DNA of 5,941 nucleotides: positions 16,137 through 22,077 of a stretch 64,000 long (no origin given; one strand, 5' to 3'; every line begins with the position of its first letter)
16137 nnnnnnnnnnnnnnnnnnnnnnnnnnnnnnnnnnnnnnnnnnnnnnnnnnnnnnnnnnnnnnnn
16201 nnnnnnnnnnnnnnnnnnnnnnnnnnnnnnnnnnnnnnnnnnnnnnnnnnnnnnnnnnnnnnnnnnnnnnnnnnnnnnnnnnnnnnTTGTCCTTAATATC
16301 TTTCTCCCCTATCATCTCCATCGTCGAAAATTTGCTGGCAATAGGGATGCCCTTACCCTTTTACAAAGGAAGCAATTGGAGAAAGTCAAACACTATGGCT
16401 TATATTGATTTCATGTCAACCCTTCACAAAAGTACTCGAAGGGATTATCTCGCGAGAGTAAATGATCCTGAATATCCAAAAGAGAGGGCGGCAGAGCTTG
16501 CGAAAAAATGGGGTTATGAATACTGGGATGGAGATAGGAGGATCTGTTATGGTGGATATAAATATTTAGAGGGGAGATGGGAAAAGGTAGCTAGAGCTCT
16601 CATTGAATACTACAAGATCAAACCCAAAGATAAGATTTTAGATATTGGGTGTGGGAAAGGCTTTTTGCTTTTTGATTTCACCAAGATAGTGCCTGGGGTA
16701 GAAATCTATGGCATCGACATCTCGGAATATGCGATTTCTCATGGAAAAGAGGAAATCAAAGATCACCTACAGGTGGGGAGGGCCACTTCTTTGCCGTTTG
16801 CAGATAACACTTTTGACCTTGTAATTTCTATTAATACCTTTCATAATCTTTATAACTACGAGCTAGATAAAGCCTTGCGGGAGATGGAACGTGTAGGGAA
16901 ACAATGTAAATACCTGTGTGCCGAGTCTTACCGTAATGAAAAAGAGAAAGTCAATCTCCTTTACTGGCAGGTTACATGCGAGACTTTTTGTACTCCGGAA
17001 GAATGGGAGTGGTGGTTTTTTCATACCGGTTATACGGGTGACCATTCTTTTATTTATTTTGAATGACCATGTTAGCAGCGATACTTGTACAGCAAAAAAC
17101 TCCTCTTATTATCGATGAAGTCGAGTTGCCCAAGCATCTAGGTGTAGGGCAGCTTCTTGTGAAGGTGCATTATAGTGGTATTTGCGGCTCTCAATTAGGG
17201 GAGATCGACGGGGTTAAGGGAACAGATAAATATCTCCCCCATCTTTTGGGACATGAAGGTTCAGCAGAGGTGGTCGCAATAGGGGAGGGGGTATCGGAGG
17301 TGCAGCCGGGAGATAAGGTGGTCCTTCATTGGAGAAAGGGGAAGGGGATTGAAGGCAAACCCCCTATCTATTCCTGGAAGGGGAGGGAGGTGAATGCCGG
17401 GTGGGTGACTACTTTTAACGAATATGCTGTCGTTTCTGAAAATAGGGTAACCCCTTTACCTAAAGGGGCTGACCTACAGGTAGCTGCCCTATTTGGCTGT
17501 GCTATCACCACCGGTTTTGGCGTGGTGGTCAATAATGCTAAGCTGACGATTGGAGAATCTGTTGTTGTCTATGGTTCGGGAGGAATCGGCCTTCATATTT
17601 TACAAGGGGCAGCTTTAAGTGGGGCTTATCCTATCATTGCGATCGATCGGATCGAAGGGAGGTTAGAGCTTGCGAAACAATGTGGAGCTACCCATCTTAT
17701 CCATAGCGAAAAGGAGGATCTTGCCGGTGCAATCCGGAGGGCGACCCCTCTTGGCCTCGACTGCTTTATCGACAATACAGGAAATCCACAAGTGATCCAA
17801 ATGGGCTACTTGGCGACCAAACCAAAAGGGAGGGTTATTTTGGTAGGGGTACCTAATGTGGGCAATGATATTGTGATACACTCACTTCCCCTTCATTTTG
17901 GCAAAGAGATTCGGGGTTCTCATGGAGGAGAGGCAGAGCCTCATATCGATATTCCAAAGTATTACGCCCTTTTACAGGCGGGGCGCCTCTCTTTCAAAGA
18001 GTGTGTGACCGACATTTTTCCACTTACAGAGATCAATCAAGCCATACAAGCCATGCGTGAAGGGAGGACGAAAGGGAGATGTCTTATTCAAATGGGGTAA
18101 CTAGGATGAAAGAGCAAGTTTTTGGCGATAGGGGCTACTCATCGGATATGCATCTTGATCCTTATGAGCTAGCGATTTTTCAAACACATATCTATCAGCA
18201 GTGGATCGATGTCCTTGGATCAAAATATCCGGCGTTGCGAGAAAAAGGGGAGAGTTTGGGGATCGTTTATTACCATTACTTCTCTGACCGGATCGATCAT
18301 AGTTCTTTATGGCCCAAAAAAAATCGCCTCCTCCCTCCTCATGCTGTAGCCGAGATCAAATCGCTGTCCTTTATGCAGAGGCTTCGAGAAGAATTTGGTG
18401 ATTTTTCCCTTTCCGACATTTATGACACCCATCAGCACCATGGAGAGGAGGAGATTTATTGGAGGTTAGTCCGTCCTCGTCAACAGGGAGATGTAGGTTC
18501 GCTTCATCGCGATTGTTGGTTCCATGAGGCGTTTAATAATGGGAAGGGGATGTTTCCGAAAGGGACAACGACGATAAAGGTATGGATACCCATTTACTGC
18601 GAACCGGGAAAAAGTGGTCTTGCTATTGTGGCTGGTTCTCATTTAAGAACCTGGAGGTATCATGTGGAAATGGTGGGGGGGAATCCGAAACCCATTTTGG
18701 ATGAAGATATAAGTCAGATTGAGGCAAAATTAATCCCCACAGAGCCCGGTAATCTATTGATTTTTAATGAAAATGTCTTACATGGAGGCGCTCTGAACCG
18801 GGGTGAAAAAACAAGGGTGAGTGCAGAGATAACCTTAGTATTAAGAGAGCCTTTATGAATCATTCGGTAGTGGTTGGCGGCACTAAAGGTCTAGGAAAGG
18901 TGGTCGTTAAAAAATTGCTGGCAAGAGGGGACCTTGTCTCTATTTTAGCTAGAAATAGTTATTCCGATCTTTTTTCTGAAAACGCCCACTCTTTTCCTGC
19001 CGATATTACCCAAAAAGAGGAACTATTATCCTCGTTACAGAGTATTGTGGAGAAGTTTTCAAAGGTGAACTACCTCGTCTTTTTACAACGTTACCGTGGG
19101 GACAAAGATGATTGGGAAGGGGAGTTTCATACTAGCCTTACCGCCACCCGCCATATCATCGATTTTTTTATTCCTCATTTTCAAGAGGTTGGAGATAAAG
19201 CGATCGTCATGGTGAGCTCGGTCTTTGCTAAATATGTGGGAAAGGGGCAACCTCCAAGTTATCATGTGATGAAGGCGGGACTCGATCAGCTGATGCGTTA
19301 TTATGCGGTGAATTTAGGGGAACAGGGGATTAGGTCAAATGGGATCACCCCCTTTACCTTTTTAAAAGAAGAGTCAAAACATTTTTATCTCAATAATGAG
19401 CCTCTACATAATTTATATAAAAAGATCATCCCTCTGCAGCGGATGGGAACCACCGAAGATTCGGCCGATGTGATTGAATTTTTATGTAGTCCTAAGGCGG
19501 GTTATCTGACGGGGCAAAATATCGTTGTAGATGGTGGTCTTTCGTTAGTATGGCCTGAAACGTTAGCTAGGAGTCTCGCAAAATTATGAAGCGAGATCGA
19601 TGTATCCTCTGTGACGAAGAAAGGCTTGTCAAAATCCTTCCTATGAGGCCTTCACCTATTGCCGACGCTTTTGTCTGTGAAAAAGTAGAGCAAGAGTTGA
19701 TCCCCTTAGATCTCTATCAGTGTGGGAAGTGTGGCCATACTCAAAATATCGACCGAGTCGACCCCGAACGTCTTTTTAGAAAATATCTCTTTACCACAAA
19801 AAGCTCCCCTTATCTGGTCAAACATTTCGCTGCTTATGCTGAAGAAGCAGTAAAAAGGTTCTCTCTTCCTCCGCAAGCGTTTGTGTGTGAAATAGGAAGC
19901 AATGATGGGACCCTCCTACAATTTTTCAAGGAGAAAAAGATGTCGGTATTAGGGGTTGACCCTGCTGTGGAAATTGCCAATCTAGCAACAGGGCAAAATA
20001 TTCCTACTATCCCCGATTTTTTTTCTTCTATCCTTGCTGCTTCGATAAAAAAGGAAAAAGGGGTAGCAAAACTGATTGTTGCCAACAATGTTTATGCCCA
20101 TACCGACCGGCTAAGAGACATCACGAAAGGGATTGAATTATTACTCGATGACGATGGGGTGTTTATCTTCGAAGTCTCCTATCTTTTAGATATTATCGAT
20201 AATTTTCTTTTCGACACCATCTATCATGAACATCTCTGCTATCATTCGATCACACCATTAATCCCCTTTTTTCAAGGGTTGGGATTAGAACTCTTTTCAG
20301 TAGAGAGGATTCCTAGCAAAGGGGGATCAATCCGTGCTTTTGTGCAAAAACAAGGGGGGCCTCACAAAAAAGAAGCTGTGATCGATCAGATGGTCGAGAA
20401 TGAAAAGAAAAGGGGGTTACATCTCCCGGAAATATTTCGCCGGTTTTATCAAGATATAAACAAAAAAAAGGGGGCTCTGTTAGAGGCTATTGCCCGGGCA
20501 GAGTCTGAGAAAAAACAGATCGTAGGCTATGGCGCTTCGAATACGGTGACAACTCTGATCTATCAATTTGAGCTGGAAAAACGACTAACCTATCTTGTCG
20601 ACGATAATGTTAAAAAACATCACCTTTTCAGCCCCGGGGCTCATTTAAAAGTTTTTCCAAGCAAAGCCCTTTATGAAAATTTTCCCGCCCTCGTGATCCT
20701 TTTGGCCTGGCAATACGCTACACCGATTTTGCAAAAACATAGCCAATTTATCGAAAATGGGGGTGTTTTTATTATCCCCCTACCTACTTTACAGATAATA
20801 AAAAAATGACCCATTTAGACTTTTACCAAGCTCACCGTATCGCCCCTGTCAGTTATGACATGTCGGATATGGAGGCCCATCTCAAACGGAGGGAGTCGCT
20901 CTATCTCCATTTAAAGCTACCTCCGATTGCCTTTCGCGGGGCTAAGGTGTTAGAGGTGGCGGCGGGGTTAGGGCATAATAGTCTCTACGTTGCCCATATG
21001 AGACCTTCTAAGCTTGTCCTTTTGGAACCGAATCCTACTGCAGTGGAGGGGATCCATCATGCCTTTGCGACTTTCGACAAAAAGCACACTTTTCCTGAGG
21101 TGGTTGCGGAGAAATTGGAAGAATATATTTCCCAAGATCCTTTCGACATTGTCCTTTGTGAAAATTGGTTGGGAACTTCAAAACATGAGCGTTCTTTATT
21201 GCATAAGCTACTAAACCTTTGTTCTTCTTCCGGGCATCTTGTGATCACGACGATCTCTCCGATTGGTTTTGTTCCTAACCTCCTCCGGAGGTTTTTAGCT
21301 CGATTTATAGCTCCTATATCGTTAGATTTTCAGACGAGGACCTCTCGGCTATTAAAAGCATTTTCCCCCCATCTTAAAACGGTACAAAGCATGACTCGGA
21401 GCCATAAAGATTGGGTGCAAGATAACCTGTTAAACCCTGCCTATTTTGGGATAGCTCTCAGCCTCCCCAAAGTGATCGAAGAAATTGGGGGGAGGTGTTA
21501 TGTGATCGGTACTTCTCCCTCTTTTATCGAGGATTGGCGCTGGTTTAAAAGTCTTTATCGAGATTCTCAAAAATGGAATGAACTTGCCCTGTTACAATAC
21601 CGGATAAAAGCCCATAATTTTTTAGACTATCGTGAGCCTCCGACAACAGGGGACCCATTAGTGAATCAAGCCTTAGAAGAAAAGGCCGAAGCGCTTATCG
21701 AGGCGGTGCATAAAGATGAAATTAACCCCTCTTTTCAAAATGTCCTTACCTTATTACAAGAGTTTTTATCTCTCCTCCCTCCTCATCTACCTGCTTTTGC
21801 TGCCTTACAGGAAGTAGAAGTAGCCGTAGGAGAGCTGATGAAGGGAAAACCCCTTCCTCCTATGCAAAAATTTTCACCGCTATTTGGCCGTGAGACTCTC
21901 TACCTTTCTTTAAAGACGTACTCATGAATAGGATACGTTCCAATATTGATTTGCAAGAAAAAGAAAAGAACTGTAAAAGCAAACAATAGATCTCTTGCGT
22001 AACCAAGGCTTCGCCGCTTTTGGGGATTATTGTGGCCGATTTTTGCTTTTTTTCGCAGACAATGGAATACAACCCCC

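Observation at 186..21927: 22-kb, 23-gene nucleotide-sugar tailoring cluster with no canonical assembly or export genes in view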

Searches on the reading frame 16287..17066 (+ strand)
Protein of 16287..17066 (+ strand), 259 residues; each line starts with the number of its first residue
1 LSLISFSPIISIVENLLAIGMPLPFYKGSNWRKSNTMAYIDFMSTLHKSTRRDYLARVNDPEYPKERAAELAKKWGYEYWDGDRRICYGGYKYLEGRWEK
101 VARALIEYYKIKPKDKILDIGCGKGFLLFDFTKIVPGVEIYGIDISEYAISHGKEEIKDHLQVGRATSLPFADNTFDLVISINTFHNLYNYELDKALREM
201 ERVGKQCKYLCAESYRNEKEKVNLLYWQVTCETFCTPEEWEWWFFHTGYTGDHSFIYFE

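Call 6: search_protein_families(library=pfam, proteins=[window:16287-17066:+], max_evalue=0.001)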
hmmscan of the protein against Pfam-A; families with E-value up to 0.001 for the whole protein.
window:16287-17066:+ (259 aa): 11 families
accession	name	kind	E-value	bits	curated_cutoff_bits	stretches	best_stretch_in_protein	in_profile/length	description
PF13847.12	Methyltransf_31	-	7.6e-21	74.8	27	1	112-222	2-119/145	Methyltransferase domain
PF08241.18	Methyltransf_11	-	3.2e-19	69.8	21.2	1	118-206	1-89/95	Methyltransferase domain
PF13649.12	Methyltransf_25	-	2e-18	67.3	27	1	117-205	1-94/97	Methyltransferase domain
PF08242.18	Methyltransf_12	-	2.1e-12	48.1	30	1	118-203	1-91/98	Methyltransferase domain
PF13489.12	Methyltransf_23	-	9.8e-10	38.8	27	1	101-251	9-161/164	Methyltransferase domain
PF01209.24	Ubie_methyltran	-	4.6e-09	36.4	20.1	1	108-223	42-163/233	ubiE/COQ5 methyltransferase family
PF05175.20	MTS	-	4e-07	30.3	23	1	99-187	17-110/170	Methyltransferase small domain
PF07021.18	MetW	-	2e-06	28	21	1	111-207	11-105/193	Methionine biosynthesis protein MetW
PF13679.12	Methyltransf_32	-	3.1e-05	24.4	27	1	101-162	13-77/143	Methyltransferase domain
PF02353.26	CMAS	-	8.5e-05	22.4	27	1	103-197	52-149/273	Mycolic acid cyclopropane synthetase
PF06325.19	PrmA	-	0.00089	19.3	22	0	111-158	159-205/296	Ribosomal protein L11 methyltransferase (PrmA)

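Call 9: search_protein_families(library=ncbifam, proteins=[window:16287-17066:+], max_evalue=0.01)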
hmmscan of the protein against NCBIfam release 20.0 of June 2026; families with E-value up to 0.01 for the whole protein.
window:16287-17066:+ (259 aa): 51 families (the best 25 are shown)
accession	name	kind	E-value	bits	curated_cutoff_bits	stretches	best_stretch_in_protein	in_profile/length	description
TIGR01934.1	MenG_MenH_UbiE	subfamily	6.7e-14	51.7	158.35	1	104-220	30-150/223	ubiquinone/menaquinone biosynthesis methyltransferase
NF045667.1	MTase_DVU1556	equivalog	2.1e-12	47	155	1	102-205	11-112/213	DVU_1556 family methyltransferase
NF047649.1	MTase_UXPK_star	exception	4.1e-12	45.7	460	1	110-207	74-176/283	methyltransferase/UXPK-star double selenoprotein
NF004452.0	PRK05785.1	equivalog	4.8e-12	45.8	207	1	97-208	36-141/228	hypothetical protein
TIGR02072.1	BioC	equivalog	1.1e-11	45.1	184.95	1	102-206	20-126/244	malonyl-ACP O-methyltransferase BioC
NF043040.1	corrin_prot_MT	hypoth_equivalog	5.2e-11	42.4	180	1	96-205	25-140/216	corrinoid protein-associated methyltransferase CpaM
NF001241.0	PRK00216.1-2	equivalog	5.6e-11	42.5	327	1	102-210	40-145/231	demethylmenaquinone methyltransferase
NF001243.0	PRK00216.1-4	equivalog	1.2e-10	41.1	235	1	105-214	39-154/237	demethylmenaquinone methyltransferase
NF001244.0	PRK00216.1-5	equivalog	1.6e-10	40.6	216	1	104-211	39-152/236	bifunctional demethylmenaquinone methyltransferase/2-methoxy-6-polyprenyl-1,4-benzoquinol methylase UbiE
NF008300.0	PRK11088.1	equivalog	2.1e-10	40.6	303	1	99-184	72-160/272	23S rRNA (guanine(745)-N(1))-methyltransferase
NF001240.0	PRK00216.1-1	equivalog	2.8e-09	36.4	378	1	104-207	54-163/251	bifunctional demethylmenaquinone methyltransferase/2-methoxy-6-polyprenyl-1,4-benzoquinol methylase UbiE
TIGR02752.1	MenG_heptapren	equivalog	4.1e-09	36.3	419.85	1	107-215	39-153/231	demethylmenaquinone methyltransferase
TIGR02081.1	metW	equivalog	9.1e-09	35.1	189.5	1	110-207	10-105/194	methionine biosynthesis protein MetW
NF040539.1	AST_met_ArsM_2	exception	1.2e-08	35.1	240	1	105-203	48-154/262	putative arsinothricin biosynthesis methyltransferase ArsM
NF041537.1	ArsM_AhpD_UU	exception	8.8e-08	31.3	510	1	110-206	73-174/345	arsenite methyltransferase/AhpD domain selenoprotein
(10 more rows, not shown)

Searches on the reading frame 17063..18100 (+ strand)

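Call 6: search_protein_families(library=pfam, proteins=[window:17063-18100:+], max_evalue=0.001)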
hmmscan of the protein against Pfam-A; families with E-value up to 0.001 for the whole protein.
window:17063-18100:+ (345 aa): 4 families
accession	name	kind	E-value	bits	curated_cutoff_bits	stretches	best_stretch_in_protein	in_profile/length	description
PF00107.32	ADH_zinc_N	-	4.9e-24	85.2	31.8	1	174-298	1-121/129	Zinc-binding dehydrogenase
PF08240.17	ADH_N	-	4.3e-16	59.5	23.5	1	29-134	3-104/104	Alcohol dehydrogenase GroES-like domain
PF13602.12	ADH_zinc_N_2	-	7.9e-07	30.5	27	1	208-340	2-132/134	Zinc-binding dehydrogenase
PF16912.11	Glu_dehyd_C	-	5.1e-05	23.3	34.9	1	165-267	32-135/211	Glucose dehydrogenase C-terminus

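Call 9: search_protein_families(library=ncbifam, proteins=[window:17063-18100:+], max_evalue=0.01)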
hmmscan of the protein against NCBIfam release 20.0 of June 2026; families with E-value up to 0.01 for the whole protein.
window:17063-18100:+ (345 aa): 25 families
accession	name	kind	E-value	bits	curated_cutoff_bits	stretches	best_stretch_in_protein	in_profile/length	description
TIGR03989.1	Rxyl_3153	subfamily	3.6e-57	194.3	440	2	113-336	136-363/370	NDMA-dependent alcohol dehydrogenase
TIGR03451.1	mycoS_dep_FDH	equivalog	3.9e-54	183.8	512.9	2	114-335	127-350/358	S-(hydroxymethyl)mycothiol dehydrogenase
TIGR02818.1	adh_III_F_hyde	equivalog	4.7e-50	170.7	543.95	2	115-337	137-362/368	S-(hydroxymethyl)glutathione dehydrogenase/class III alcohol dehydrogenase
TIGR00692.1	tdh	equivalog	4.5e-34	118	458.35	1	16-337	12-334/340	L-threonine 3-dehydrogenase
NF003808.0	PRK05396.1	equivalog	8.9e-31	107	380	1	10-336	8-333/341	L-threonine 3-dehydrogenase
NF041097.1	keto_inos_dh_IolM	equivalog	9.2e-29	100.3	450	2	138-337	181-383/389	scyllo-inosose 3-dehydrogenase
NF006940.0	PRK09422.1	equivalog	1.2e-28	100.1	344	1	6-344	3-335/338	alcohol dehydrogenase AdhP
NF007489.0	PRK10083.1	equivalog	4.9e-26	91.5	376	1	6-332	3-324/339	Zn-dependent oxidoreductase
NF007642.0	PRK10309.1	equivalog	2.9e-25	89.2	550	1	7-274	4-270/347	galactitol-1-phosphate 5-dehydrogenase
TIGR02824.1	quinone_pig3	subfamily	1.4e-24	86.7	296.8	2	118-343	94-324/325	putative NAD(P)H quinone oxidoreductase, PIG3 family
NF041172.1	AcrlCoa_red_Thmprot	equivalog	1.2e-22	80.4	500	1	4-343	2-333/334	acryloyl-CoA reductase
NF010344.0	PRK13771.1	subfamily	8e-22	77.7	349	1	3-344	1-333/334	putative alcohol dehydrogenase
NF047908.1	AldhRedAhr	equivalog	2.6e-21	75.9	470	1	18-342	19-333/335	NADPH-dependent aldehyde reductase Ahr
TIGR03366.1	HpnZ_proposed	hypoth_equivalog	1e-20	74.2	328.1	2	124-324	117-315/315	putative phosphonate catabolism associated alcohol dehydrogenase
NF007375.0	PRK09880.1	equivalog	2.6e-17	62.6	469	1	117-333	125-332/344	L-idonate 5-dehydrogenase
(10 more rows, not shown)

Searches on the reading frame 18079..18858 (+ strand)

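Call 6: search_protein_families(library=pfam, proteins=[window:18079-18858:+], max_evalue=0.001)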
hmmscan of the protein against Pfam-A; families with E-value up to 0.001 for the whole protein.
window:18079-18858:+ (259 aa): 1 family
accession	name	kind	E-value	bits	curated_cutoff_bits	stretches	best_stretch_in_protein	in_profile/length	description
PF05721.19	PhyH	-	1.6e-07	32.3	22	1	87-246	63-211/213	Phytanoyl-CoA dioxygenase (PhyH)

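Call 9: search_protein_families(library=ncbifam, proteins=[window:18079-18858:+], max_evalue=0.01)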
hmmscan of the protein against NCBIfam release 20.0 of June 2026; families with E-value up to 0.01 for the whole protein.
window:18079-18858:+ (259 aa): 1 family
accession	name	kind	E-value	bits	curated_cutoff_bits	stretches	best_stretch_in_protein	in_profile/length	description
TIGR04324.1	SpoChoClust_2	subfamily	0.00014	21.5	150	1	215-250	174-209/248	sporadic carbohydrate cluster 2OG-Fe(II) oxygenase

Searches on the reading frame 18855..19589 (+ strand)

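Call 7: search_protein_families(library=pfam, proteins=[window:18855-19589:+], max_evalue=0.001)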
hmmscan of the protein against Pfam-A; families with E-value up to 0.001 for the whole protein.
window:18855-19589:+ (244 aa): 2 families
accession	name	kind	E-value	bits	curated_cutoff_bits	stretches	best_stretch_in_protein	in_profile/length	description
PF13561.12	adh_short_C2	-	7.4e-33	114.5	27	1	11-230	6-236/236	Enoyl-(Acyl carrier protein) reductase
PF00106.31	adh_short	-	1.9e-17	63.8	26.6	1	5-167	4-180/195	short chain dehydrogenase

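Call 72: search_protein_families(library=ncbifam, proteins=[window:18855-19589:+], max_evalue=0.001)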
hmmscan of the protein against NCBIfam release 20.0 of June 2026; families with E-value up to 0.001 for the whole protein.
window:18855-19589:+ (244 aa): 176 families (the best 25 are shown)
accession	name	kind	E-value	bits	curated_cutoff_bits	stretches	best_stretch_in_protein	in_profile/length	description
NF006121.0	PRK08265.1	subfamily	1.6e-29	103.2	294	1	4-240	10-256/263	short chain dehydrogenase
NF006693.0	PRK09242.1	equivalog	3.3e-29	101.8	328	1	4-230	13-254/258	SDR family oxidoreductase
NF005559.1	PRK07231.1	subfamily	5.5e-28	98.1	215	1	4-230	7-248/249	glucose 1-dehydrogenase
TIGR01830.1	3oxo_ACP_reduc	equivalog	1e-26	94.1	297.75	1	5-229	2-238/239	3-oxoacyl-[acyl-carrier-protein] reductase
NF052558.1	MBtsdlDhBudC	equivalog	4e-26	92.1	270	1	5-230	7-242/250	meso-2,3-butanediol dehydrogenase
NF009466.0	PRK12826.1-2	subfamily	2.3e-25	89.5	222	1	4-229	6-244/248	3-oxoacyl-ACP reductase FabG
NF005893.0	PRK07856.1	equivalog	3.4e-25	88.8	255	2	112-228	127-240/255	SDR family oxidoreductase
NF005095.0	PRK06523.1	subfamily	1e-24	87.5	231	1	4-228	13-256/261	oxidoreductase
NF009468.0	PRK12826.1-4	equivalog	3.8e-24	85.8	318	1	3-235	9-251/256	SDR family oxidoreductase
NF005067.0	PRK06484.1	equivalog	3.8e-24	85.1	713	1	4-229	276-511/524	short chain dehydrogenase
NF004197.0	PRK05653.1-1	equivalog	1.1e-23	84.2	332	1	4-230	10-247/249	3-oxoacyl-ACP reductase FabG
NF005474.0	PRK07074.1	equivalog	1.8e-23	83.6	361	1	4-230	6-243/259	SDR family oxidoreductase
NF004778.0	PRK06124.1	equivalog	3.5e-23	82.3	303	1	4-230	14-253/256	SDR family oxidoreductase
NF047420.2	EF_P_mod_YmfI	equivalog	4.2e-23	82.3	238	1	5-229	3-235/236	elongation factor P 5-aminopentanone reductase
NF006074.0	PRK08220.1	equivalog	3.5e-22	79.2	312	1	4-231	11-249/251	2,3-dihydro-2,3-dihydroxybenzoate dehydrogenase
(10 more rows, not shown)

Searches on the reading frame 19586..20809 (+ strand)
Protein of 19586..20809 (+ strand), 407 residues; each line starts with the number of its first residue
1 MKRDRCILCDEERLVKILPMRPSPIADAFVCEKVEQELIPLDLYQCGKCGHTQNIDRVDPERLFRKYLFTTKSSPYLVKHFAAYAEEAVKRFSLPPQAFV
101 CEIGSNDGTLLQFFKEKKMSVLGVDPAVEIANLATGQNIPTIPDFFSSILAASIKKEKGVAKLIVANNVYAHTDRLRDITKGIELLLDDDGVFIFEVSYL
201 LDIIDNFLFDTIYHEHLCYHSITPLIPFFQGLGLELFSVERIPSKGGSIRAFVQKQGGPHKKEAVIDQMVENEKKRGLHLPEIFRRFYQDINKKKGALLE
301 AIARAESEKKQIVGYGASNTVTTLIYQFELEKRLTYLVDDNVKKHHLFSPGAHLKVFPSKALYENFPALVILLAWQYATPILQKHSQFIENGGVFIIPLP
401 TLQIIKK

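Call 7: search_protein_families(library=pfam, proteins=[window:19586-20809:+], max_evalue=0.001)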
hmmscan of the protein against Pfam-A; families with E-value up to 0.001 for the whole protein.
window:19586-20809:+ (407 aa): 4 families
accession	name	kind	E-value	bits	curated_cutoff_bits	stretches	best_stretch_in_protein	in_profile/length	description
PF08484.17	Methyltransf_14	-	1.9e-39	135.4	23.5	1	244-400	2-160/160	C-methyltransferase C-terminal domain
PF08421.16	Methyltransf_13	-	1.2e-10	41.8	31.3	1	6-64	1-62/62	Putative zinc binding domain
PF13489.12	Methyltransf_23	-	1.3e-10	41.7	27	1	83-237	7-162/164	Methyltransferase domain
PF08242.18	Methyltransf_12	-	3.3e-05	25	30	1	102-193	2-98/98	Methyltransferase domain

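Call 72: search_protein_families(library=ncbifam, proteins=[window:19586-20809:+], max_evalue=0.001)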
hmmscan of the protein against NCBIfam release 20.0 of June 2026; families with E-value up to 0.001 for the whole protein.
window:19586-20809:+ (407 aa): 0 families

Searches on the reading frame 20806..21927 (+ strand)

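Call 7: search_protein_families(library=pfam, proteins=[window:20806-21927:+], max_evalue=0.001)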
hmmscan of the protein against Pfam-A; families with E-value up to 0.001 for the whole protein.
window:20806-21927:+ (373 aa): 4 families
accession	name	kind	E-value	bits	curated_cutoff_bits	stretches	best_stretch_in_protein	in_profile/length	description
PF13489.12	Methyltransf_23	-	1.9e-08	34.7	27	1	34-152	12-121/164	Methyltransferase domain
PF13847.12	Methyltransf_31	-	2.1e-06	27.9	27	1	44-159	3-114/145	Methyltransferase domain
PF08242.18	Methyltransf_12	-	2.7e-05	25.2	30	1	49-145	1-98/98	Methyltransferase domain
PF13649.12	Methyltransf_25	-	0.00024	22.1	27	1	48-139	1-93/97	Methyltransferase domain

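Call 72: search_protein_families(library=ncbifam, proteins=[window:20806-21927:+], max_evalue=0.001)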
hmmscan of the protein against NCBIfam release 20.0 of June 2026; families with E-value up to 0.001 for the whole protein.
window:20806-21927:+ (373 aa): 0 families
